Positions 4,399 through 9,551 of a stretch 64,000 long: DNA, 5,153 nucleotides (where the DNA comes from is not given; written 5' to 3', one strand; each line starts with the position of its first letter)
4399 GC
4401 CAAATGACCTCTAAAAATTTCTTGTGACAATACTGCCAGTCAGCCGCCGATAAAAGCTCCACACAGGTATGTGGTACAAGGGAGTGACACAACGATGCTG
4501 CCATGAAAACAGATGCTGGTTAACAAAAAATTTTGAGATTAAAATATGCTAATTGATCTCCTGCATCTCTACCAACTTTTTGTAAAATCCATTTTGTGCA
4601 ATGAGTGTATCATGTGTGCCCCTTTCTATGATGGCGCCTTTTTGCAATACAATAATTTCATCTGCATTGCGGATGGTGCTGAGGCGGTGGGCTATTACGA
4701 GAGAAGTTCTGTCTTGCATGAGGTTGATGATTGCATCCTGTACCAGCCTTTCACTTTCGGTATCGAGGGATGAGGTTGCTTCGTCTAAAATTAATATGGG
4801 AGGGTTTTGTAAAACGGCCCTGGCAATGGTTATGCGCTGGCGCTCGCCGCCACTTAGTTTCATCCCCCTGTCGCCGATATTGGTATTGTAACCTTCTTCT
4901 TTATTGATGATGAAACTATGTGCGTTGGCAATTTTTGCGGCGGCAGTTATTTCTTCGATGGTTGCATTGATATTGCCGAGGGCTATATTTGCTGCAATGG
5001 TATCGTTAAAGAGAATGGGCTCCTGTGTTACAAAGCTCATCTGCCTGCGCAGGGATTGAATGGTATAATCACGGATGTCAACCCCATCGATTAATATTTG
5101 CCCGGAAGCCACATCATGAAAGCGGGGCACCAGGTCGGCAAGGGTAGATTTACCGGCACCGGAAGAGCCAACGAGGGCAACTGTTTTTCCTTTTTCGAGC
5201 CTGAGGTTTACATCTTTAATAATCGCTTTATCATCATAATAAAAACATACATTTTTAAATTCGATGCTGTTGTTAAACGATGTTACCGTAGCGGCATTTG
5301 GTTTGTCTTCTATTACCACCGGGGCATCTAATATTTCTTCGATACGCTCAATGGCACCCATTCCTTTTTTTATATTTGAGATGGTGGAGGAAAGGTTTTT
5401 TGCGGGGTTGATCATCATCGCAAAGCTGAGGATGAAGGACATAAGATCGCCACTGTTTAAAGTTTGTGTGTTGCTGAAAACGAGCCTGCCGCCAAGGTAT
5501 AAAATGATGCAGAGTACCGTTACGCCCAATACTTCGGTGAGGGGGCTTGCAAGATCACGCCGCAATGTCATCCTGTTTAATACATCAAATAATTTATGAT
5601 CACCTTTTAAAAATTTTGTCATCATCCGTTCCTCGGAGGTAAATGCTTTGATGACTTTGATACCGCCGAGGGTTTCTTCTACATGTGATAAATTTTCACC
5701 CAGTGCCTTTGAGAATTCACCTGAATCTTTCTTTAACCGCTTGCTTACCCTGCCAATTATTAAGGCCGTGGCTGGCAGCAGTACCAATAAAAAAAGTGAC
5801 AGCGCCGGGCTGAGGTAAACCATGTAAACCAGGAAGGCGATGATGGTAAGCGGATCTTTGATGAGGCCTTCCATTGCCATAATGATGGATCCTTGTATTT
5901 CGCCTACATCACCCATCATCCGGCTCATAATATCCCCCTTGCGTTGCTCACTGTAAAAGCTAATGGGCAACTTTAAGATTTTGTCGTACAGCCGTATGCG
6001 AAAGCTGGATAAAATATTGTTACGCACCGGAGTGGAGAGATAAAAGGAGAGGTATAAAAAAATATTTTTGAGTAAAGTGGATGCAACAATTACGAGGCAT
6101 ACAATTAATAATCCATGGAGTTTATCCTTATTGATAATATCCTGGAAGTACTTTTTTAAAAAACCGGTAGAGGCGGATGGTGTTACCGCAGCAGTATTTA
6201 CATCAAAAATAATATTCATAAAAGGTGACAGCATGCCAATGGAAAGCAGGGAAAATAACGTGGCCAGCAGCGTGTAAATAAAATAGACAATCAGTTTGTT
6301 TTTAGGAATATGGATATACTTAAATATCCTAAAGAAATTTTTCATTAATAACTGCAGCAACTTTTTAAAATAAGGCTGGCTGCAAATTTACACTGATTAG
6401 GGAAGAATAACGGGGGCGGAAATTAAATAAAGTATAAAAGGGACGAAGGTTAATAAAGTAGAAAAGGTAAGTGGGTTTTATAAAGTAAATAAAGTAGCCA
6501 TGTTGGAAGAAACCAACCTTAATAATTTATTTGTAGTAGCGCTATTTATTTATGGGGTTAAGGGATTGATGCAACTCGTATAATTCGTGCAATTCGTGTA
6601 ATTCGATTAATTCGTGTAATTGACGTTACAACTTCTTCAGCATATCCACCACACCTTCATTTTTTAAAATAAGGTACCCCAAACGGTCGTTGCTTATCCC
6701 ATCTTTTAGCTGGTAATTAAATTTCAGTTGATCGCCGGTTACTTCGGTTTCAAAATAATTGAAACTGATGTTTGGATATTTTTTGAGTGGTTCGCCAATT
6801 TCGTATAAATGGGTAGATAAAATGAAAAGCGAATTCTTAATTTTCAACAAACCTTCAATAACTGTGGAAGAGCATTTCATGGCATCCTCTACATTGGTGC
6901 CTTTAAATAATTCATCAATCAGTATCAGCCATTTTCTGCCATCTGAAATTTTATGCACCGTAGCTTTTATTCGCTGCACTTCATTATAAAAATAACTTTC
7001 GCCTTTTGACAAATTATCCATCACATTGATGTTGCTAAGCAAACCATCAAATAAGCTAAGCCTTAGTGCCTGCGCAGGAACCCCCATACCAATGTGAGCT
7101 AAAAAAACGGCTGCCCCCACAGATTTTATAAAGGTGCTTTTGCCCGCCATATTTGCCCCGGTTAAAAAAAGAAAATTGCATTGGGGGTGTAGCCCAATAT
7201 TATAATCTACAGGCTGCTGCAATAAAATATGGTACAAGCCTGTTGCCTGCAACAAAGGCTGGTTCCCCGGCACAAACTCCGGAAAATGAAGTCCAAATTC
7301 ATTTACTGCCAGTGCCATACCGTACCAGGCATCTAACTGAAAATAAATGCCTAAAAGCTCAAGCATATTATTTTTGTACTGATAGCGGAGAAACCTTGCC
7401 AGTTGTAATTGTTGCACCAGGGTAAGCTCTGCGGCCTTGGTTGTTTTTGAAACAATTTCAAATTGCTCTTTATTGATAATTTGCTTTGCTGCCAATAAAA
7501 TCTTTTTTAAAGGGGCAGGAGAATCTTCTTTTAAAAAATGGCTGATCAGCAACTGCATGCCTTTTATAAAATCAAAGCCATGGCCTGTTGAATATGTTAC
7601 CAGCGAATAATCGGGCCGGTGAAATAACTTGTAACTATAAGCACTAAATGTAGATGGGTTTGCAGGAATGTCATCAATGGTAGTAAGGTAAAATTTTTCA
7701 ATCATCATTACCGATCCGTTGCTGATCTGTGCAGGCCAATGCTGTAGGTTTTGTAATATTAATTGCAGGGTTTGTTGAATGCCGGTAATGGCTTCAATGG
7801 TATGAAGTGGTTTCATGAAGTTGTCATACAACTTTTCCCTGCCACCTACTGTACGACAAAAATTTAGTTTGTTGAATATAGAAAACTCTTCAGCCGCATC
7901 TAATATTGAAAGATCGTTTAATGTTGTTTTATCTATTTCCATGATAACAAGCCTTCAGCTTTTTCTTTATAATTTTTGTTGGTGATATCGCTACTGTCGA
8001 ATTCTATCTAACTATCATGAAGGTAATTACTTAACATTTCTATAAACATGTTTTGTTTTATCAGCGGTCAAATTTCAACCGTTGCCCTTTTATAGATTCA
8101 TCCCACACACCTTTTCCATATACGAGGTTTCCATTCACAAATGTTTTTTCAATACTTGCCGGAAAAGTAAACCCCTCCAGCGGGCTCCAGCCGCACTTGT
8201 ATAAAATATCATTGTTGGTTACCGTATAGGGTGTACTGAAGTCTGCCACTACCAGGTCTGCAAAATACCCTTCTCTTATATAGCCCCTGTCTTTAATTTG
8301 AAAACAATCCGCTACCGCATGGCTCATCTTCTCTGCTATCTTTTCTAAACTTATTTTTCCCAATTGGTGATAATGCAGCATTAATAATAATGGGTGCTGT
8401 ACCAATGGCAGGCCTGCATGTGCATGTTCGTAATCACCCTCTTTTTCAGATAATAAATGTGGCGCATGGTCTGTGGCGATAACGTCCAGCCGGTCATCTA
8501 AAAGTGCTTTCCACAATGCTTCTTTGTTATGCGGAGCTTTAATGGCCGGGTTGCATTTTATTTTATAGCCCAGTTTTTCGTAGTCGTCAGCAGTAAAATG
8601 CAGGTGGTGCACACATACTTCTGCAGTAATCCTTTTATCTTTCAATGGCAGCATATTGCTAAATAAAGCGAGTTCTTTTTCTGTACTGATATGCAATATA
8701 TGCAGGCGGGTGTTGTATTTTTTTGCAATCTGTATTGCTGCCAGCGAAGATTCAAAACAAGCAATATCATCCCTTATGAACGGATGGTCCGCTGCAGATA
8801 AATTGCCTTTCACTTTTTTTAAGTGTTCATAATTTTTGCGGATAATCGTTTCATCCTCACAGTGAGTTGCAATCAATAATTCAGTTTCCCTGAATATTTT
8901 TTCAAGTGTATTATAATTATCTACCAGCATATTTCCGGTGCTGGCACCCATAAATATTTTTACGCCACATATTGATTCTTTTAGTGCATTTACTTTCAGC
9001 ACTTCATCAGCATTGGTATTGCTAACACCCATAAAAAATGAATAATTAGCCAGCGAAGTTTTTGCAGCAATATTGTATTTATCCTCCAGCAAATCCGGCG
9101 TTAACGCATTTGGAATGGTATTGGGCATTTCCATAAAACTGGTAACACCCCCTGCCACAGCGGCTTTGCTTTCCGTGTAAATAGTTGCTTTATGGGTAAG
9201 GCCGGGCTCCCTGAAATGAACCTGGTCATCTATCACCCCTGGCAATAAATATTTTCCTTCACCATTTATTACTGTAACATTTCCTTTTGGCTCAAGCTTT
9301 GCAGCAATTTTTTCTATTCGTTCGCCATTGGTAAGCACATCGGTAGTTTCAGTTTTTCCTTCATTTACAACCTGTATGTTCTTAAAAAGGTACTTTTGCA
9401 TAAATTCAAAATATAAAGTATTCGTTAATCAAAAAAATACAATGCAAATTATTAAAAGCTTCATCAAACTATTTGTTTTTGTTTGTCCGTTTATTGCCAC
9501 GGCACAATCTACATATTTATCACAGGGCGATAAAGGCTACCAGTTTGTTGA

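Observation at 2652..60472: Dense 18-copy intergenic REP-like family with a covarying dyad and a hairpin, possibly an HUH-recognised element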

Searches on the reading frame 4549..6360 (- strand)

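Call 8: search_protein_families(library=pfam, proteins=[window:4549-6360:-])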
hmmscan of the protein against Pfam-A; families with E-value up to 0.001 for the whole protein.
window:4549-6360:- (603 aa): 4 families
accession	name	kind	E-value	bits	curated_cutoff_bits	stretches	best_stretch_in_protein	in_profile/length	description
PF00664.28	ABC_membrane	-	4.2e-42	145.1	28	1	32-319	2-273/274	ABC transporter transmembrane region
PF00005.33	ABC_tran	-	2.9e-32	112.6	25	1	382-530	2-137/137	ABC transporter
PF02463.25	SMC_N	-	9e-07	29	40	1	446-573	135-212/220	RecF/RecN/SMC N terminal domain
PF03193.22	RsgA_GTPase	-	8.1e-05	22.9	30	1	356-411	72-126/174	RsgA GTPase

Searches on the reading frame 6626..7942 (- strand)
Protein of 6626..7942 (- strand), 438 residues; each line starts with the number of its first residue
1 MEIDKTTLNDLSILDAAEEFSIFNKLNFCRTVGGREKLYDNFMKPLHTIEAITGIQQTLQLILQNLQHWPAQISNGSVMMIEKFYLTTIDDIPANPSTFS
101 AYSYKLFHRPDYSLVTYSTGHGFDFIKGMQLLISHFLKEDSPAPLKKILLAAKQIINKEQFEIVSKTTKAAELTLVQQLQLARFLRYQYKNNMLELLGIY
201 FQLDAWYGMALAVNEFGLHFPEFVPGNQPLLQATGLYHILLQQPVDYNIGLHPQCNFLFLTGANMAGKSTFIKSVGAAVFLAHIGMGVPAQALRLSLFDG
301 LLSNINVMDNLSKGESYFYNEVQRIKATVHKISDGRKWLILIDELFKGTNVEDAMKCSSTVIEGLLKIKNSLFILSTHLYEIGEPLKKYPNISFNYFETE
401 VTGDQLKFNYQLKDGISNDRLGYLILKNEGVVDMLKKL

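Call 8: search_protein_families(library=pfam, proteins=[window:6626-7942:-])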
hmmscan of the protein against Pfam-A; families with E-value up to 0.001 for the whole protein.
window:6626-7942:- (438 aa): 1 family
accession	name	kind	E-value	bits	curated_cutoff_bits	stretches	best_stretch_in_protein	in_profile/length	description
PF00488.27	MutS_V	-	2.7e-33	116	30.2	1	259-424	2-165/188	MutS domain V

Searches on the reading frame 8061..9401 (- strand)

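Call 8: search_protein_families(library=pfam, proteins=[window:8061-9401:-])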
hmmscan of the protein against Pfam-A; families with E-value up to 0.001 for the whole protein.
window:8061-9401:- (446 aa): 2 families
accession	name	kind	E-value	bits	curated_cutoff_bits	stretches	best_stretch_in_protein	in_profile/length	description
PF01979.26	Amidohydro_1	-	2.5e-16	60.3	25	1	51-427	1-345/345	Amidohydrolase family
PF07969.17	Amidohydro_3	-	1.9e-05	24.8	29.7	1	348-428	405-472/472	Amidohydrolase family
